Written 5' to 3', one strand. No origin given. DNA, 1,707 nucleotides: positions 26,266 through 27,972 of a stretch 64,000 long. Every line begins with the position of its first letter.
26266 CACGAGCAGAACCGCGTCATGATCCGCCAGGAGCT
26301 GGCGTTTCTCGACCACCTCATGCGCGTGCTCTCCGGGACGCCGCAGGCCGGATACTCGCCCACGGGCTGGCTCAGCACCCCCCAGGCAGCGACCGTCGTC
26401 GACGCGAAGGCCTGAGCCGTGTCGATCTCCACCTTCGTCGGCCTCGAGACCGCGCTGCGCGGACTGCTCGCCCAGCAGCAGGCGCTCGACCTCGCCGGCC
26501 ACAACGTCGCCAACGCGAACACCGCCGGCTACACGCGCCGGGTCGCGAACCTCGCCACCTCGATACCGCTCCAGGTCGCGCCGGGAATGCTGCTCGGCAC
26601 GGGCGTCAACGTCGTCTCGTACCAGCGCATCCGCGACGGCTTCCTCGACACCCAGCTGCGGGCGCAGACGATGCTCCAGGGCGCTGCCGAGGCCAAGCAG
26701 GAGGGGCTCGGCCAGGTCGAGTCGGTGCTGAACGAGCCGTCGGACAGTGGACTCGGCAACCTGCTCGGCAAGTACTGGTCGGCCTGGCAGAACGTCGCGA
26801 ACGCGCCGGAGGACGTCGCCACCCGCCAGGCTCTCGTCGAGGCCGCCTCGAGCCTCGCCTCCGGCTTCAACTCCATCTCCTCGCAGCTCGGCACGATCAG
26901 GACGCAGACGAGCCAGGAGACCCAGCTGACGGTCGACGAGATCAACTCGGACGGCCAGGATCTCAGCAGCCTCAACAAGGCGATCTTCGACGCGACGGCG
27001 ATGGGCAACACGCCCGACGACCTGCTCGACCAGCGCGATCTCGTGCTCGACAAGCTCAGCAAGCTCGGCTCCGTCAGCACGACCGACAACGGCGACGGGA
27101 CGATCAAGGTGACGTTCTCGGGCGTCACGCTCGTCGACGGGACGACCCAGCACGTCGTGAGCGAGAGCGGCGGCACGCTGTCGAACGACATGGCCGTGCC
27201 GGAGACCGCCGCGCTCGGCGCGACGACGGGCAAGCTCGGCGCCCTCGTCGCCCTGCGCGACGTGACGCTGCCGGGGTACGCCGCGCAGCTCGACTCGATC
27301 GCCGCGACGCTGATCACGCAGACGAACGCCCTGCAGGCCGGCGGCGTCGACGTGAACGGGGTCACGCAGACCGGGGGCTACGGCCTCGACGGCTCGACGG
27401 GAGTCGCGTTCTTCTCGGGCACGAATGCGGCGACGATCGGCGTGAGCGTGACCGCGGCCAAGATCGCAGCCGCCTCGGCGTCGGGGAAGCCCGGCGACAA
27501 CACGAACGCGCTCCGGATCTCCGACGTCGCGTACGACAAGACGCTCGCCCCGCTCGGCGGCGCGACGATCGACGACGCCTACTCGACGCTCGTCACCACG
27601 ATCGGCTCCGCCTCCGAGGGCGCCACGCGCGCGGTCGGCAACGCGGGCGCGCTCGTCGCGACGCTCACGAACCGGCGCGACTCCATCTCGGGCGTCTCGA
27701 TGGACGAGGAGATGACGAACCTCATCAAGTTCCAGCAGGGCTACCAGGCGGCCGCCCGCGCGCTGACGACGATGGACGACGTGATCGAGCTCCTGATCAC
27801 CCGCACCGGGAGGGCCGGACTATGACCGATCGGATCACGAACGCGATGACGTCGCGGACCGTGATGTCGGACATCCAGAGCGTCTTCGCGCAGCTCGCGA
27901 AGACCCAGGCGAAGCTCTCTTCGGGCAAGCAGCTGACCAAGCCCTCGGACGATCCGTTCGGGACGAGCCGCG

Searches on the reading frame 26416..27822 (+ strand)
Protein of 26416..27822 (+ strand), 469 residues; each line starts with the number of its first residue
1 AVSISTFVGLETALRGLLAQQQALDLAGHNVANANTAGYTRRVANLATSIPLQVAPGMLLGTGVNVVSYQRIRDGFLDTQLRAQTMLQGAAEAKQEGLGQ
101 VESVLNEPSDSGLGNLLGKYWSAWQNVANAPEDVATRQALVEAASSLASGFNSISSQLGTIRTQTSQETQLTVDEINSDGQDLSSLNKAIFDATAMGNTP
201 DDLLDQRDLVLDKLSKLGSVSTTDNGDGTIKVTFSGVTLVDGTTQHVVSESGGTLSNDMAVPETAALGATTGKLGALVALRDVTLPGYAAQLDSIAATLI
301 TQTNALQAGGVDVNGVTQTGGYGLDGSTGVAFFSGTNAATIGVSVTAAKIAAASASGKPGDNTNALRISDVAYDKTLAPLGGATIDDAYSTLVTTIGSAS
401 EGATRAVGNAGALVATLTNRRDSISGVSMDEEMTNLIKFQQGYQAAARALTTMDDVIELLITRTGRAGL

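Call 33: search_protein_families(library=ncbifam, proteins=[window:26416-27822:+], max_evalue=0.00001)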
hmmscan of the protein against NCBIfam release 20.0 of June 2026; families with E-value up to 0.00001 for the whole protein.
window:26416-27822:+ (469 aa): 9 families
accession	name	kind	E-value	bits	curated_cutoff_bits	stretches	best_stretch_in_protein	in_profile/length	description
TIGR02492.1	flgK_ends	equivalog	5.8e-108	362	170.75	1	9-461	2-435/437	flagellar hook-associated protein FlgK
NF004238.1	PRK05682.1-1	equivalog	2.1e-10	40.5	400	0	10-72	3-67/414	flagellar hook protein FlgE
TIGR03506.1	FlgEFG_subfam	subfamily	2.4e-08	34.1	70.25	1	10-72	3-65/351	flagellar hook-basal body complex protein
NF004241.1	PRK05682.1-5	equivalog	2.6e-08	33.4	469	0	12-45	7-40/446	flagellar hook protein FlgE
TIGR02488.1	flgG_G_neg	equivalog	4.7e-07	29.6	252.75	0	10-47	2-39/259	flagellar basal-body rod protein FlgG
NF009278.1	PRK12636.1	equivalog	2.4e-06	27.3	350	0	416-460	214-258/263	flagellar basal body rod protein FlgG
NF009279.0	PRK12637.1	equivalog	4.2e-06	25.7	663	0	311-461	333-470/473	flagellar hook protein FlgE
NF009456.0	PRK12816.1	equivalog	4.4e-06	26.5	416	0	10-46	5-41/264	flagellar basal body rod protein FlgG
NF004495.0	PRK05841.1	equivalog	4.4e-06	25.5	857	0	424-458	562-596/603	flagellar hook protein FlgE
